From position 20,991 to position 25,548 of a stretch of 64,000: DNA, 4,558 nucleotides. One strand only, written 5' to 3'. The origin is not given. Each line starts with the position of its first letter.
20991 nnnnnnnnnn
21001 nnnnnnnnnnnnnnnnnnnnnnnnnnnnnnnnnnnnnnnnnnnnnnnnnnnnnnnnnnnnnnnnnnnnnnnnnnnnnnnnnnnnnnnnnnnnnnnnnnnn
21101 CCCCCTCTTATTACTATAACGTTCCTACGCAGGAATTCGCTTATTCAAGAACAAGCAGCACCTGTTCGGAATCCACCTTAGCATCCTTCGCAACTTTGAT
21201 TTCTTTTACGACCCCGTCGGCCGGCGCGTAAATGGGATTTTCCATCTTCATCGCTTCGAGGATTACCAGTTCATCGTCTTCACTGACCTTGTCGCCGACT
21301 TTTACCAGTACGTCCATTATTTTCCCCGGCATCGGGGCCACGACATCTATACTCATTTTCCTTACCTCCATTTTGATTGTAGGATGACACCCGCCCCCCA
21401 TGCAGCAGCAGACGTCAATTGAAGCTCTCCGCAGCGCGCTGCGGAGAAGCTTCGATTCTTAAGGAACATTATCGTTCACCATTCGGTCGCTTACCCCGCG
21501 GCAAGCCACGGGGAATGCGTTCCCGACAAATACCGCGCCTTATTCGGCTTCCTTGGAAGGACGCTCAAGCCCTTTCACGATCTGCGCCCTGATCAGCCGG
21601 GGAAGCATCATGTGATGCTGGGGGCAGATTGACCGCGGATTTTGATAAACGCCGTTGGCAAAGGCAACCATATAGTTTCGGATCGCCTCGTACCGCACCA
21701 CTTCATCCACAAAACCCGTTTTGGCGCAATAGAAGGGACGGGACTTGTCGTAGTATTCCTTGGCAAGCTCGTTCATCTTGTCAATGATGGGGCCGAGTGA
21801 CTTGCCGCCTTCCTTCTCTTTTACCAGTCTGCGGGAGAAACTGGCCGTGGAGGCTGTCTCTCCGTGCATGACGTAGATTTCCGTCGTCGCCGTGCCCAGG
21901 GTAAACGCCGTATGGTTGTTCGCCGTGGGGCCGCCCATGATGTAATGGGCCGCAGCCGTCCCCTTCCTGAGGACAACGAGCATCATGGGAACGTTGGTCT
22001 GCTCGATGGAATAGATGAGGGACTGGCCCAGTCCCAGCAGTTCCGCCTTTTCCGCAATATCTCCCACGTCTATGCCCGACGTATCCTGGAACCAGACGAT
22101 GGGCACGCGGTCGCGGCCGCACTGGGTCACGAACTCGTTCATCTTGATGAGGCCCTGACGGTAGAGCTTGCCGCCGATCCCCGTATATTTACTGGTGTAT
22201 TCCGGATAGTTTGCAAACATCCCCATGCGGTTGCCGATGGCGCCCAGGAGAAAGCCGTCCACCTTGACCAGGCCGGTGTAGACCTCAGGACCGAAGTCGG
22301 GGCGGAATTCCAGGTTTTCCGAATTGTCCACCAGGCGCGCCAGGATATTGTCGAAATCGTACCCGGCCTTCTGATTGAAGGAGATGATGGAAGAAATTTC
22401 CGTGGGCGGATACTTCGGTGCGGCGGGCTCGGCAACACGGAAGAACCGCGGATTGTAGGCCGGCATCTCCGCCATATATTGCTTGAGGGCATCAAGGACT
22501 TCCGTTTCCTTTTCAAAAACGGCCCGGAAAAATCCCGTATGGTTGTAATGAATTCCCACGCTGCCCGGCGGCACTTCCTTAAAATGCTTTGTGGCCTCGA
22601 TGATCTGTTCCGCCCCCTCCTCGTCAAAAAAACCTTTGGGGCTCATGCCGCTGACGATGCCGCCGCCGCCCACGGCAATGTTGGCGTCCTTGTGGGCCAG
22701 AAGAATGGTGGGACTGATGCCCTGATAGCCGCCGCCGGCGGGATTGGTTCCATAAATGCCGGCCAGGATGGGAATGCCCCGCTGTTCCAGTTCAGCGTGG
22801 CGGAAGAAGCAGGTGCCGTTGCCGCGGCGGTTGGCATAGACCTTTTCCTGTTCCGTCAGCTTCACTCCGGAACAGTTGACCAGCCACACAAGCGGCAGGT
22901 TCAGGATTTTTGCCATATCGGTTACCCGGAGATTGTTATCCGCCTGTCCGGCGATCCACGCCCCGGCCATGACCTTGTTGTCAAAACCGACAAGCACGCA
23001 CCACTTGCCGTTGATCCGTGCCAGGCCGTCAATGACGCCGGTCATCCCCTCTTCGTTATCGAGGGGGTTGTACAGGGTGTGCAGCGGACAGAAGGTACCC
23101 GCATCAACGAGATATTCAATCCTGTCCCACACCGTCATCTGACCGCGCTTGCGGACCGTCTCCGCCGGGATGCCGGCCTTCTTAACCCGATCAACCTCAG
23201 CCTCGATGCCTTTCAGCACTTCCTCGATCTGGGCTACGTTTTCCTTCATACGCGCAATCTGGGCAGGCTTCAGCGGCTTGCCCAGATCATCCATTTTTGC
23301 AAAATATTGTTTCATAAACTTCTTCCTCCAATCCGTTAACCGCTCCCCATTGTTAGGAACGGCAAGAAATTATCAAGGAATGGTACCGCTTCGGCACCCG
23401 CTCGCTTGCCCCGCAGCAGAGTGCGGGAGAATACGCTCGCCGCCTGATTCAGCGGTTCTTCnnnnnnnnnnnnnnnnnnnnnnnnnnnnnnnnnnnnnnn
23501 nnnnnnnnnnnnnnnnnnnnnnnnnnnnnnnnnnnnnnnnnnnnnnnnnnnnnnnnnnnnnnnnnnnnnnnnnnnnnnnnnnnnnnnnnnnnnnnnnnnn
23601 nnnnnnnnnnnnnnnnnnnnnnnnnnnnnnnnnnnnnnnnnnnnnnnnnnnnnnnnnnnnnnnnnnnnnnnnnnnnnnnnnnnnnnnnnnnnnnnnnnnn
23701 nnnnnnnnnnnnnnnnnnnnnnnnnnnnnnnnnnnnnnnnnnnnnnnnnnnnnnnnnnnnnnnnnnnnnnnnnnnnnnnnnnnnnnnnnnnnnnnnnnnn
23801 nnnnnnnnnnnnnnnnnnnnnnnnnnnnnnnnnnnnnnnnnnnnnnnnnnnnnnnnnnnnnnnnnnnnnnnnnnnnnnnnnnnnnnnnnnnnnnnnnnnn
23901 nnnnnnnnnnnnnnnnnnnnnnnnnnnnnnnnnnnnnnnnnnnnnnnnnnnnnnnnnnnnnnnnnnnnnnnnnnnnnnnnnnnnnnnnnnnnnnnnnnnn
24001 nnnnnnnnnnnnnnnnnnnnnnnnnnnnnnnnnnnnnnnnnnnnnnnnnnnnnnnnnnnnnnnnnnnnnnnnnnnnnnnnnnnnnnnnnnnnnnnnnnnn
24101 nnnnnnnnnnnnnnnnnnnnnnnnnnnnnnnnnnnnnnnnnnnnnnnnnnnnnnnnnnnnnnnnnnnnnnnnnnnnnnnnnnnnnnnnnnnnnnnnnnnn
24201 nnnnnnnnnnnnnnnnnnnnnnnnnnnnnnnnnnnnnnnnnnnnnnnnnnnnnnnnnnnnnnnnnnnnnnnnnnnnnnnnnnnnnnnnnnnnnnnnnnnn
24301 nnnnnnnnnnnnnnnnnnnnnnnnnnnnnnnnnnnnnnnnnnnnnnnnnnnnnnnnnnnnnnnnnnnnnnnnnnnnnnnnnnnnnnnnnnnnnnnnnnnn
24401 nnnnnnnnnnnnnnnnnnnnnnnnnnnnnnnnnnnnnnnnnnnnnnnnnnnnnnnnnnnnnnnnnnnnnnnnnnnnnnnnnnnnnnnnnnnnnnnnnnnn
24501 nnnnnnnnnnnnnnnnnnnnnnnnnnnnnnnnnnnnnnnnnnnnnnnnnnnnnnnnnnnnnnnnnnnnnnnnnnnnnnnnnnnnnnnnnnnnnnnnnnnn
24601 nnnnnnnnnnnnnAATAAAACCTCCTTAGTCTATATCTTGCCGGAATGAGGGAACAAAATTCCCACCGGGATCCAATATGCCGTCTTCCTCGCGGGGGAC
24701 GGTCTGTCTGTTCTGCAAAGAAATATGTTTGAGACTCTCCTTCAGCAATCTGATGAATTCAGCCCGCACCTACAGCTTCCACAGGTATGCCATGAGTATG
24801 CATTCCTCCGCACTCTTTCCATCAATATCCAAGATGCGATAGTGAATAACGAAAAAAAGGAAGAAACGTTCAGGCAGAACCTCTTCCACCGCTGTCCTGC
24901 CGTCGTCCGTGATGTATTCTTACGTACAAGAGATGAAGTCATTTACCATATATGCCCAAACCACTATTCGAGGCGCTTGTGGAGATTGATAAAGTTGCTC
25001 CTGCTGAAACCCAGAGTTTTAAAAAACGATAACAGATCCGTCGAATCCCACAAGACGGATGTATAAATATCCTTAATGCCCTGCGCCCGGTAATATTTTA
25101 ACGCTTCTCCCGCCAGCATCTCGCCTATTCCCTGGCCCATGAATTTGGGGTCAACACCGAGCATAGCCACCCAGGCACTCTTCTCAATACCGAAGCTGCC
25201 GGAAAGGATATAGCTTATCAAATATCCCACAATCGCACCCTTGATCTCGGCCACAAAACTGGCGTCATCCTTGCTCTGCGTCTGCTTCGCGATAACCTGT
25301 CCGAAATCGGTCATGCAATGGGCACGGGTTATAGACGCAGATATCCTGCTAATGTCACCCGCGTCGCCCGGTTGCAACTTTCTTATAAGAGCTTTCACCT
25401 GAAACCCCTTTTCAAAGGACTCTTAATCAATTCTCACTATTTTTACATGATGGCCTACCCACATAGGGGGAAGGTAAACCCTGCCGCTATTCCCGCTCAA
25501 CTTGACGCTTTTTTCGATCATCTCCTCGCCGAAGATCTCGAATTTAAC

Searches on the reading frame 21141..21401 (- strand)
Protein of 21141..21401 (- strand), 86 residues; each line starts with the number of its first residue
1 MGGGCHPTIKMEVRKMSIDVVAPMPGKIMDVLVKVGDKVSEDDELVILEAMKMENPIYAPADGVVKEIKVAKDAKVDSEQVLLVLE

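Call 32: search_protein_families(library=pfam, proteins=[window:21141-21401:-], max_evalue=0.01)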
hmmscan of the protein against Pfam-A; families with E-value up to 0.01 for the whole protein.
window:21141-21401:- (86 aa): 7 families
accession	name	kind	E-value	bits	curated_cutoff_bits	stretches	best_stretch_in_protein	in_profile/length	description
PF00364.28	Biotin_lipoyl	-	1.1e-23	83.2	22.1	2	20-85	3-73/73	Biotin-requiring enzyme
PF01597.25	GCV_H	-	8.9e-06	26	22.2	1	26-69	31-75/122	Glycine cleavage H-protein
PF13533.13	Biotin_lipoyl_2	-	3.6e-05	23.9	29.8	0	22-47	5-30/32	Biotin-lipoyl like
PF13375.12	RnfC_N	-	4.2e-05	24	25.6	1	20-77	30-89/101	RnfC Barrel sandwich hybrid domain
PF13437.12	HlyD_3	-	5.7e-05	24.2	22.2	0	57-85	2-30/106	HlyD family secretion protein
PF16576.10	HlyD_D23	-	9e-05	22.3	30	0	53-83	107-137/214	Barrel-sandwich domain of CusB or HlyD membrane-fusion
PF00358.26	PTS_EIIA_1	-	0.0036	17.4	27.2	0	18-53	74-108/127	phosphoenolpyruvate-dependent sugar phosphotransferase system, EIIA 1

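Call 59: search_protein_families(library=ncbifam, proteins=[window:21141-21401:-], max_evalue=1e-10)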
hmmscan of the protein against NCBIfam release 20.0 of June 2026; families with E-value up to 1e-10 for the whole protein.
window:21141-21401:- (86 aa): 13 families
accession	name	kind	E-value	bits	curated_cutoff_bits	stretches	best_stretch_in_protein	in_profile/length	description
NF004173.0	PRK05641.1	equivalog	5.8e-20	72.4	199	1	20-84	87-151/153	putative acetyl-CoA carboxylase biotin carboxyl carrier protein subunit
NF006761.0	PRK09282.1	domain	2e-19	69.5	402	1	14-85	518-589/591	pyruvate carboxylase subunit B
NF005117.0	PRK06549.1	equivalog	3.1e-19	69.8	159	1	20-83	64-127/130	acetyl-CoA carboxylase biotin carboxyl carrier protein subunit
NF009554.0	PRK12999.1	equivalog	9.8e-18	63.4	965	1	16-86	1076-1146/1147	pyruvate carboxylase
TIGR01235.1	pyruv_carbox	equivalog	7.4e-17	60.2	1114.45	1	17-86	1074-1143/1143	pyruvate carboxylase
NF006079.0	PRK08225.1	equivalog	1.3e-16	60.3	95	1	19-86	3-70/70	acetyl-CoA carboxylase biotin carboxyl carrier protein subunit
NF047903.1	MmDecMmdC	equivalog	2.4e-16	60.3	200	1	19-85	65-131/132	methylmalonyl-CoA decarboxylase subunit gamma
NF010643.0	PRK14040.1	subfamily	3.2e-16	58.9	892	1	13-85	522-594/595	oxaloacetate decarboxylase subunit alpha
TIGR01108.1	oadA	equivalog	4.4e-16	58.5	756.5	1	14-82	514-582/582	sodium-extruding oxaloacetate decarboxylase subunit alpha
NF004547.1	PRK05889.1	equivalog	8.1e-15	54.8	75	1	16-78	1-63/71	biotin/lipoyl-binding carrier protein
TIGR02712.1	urea_carbox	equivalog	2.3e-14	52.1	1303.85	1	10-86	1125-1201/1201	urea carboxylase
NF010645.0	PRK14042.1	equivalog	4.6e-12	45.5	1182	1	19-85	527-593/596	pyruvate carboxylase subunit B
NF008814.0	PRK11854.1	equivalog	2.1e-11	43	722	1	26-85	119-178/637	pyruvate dehydrogenase complex dihydrolipoyllysine-residue acetyltransferase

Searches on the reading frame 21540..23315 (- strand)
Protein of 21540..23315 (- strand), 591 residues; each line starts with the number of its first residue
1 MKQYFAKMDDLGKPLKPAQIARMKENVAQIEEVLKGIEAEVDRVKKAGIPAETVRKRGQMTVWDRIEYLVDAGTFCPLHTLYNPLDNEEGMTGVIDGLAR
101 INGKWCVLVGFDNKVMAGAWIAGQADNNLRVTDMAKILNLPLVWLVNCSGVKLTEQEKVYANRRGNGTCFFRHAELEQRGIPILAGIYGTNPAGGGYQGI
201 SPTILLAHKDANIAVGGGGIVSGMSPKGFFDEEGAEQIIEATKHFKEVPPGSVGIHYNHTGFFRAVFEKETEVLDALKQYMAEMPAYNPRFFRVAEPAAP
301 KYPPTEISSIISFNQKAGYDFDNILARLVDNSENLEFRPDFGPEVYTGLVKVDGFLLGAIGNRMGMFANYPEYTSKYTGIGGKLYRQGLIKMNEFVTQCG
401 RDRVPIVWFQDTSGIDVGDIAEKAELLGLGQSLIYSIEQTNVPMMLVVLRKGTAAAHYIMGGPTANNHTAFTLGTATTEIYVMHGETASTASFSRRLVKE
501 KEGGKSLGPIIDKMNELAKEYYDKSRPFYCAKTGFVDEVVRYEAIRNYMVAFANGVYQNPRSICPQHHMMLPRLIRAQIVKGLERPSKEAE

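Call 6: search_protein_families(library=pfam, proteins=[window:21540-23315:-])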
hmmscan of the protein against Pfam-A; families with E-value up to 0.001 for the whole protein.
window:21540-23315:- (591 aa): 1 family
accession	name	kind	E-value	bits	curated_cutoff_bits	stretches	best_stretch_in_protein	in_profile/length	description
PF01039.27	Carboxyl_trans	-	3.2e-88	296.9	22.3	1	54-569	2-492/493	Carboxyl transferase domain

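Call 59: search_protein_families(library=ncbifam, proteins=[window:21540-23315:-], max_evalue=1e-10)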
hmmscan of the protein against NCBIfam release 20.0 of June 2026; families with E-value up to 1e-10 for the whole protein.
window:21540-23315:- (591 aa): 1 family
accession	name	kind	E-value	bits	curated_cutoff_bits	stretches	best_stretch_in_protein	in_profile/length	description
TIGR01117.1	mmdA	subfamily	4.5e-34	118.1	998.8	1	52-568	23-507/512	methylmalonyl-CoA decarboxylase subunit alpha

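Call 73: search_solved_structures(query=window:21540-23315:-, max_evalue=1e-10)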
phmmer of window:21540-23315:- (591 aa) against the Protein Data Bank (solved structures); distinct sequences matched with E-value up to 1e-10: 39.
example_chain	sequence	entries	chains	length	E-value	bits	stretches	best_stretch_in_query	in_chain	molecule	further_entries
1pix_A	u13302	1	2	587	6.3e-216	722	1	1-576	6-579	Glutaconyl-CoA decarboxylase A subunit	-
3gf3_A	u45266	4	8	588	1.4e-214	717.5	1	3-576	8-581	Glutaconyl-CoA decarboxylase subunit A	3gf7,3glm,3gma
3u9r_B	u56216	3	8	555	3.6e-35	125.1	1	21-542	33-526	Methylcrotonyl-CoA carboxylase, beta-subunit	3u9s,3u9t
9tps_A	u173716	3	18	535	4.3e-35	124.8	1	23-543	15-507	Propionyl CoA carboxylase beta subunit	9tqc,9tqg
4q0g_A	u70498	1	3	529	2.6e-34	122.3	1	56-535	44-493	Probable acetyl-/propionyl-CoA carboxylase (Beta subunit) AccD1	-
8j4z_J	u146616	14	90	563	2.8e-32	115.5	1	21-535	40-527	Methylcrotonoyl-CoA carboxylase beta chain, mitochondrial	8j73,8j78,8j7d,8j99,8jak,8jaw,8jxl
9yx0_G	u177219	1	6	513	3.8e-32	115.1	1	56-526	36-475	Carboxyl transferase domain protein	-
1vrg_A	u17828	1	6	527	5.5e-32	114.6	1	30-550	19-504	propionyl-CoA carboxylase, beta subunit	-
8f41_B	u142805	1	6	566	3.2e-29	105.5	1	34-537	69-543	3-methylcrotonyl-CoA carboxylase, beta-subunit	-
8f3d_A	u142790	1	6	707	7.5e-29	104.2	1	34-537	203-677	3-methylcrotonyl-CoA carboxylase beta-subunit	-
5ikl_B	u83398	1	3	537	1e-27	100.5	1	39-512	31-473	Geranyl-CoA carboxylase, beta-subunit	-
8rth_B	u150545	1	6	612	2.6e-27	99.1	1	21-502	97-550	methylcrotonoyl-CoA carboxylase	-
8pn7_A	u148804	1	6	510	7e-25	91.1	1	51-557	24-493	Propionyl-CoA carboxylase beta chain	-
6ybq_A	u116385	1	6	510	7.2e-25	91.1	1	51-557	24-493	Propionyl-CoA carboxylase beta chain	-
8pn8_A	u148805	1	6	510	1e-24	90.6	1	51-557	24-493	Propionyl-CoA carboxylase beta chain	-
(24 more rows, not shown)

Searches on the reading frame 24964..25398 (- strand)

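Call 6: search_protein_families(library=pfam, proteins=[window:24964-25398:-])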
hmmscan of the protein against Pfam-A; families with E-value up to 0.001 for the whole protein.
window:24964-25398:- (144 aa): 4 families
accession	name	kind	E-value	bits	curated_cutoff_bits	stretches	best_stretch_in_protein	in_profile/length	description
PF00583.31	Acetyltransf_1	-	4.8e-12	46.6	20.7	1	40-131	28-116/116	Acetyltransferase (GNAT) family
PF13508.13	Acetyltransf_7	-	1.6e-09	38.4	27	1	45-132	3-83/84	Acetyltransferase (GNAT) domain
PF13673.13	Acetyltransf_10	-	6.1e-08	33.1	23.6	1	34-133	20-109/128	Acetyltransferase (GNAT) domain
PF14542.12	Acetyltransf_CG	-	9.9e-05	22.8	30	1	81-109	31-59/80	GCN5-related N-acetyl-transferase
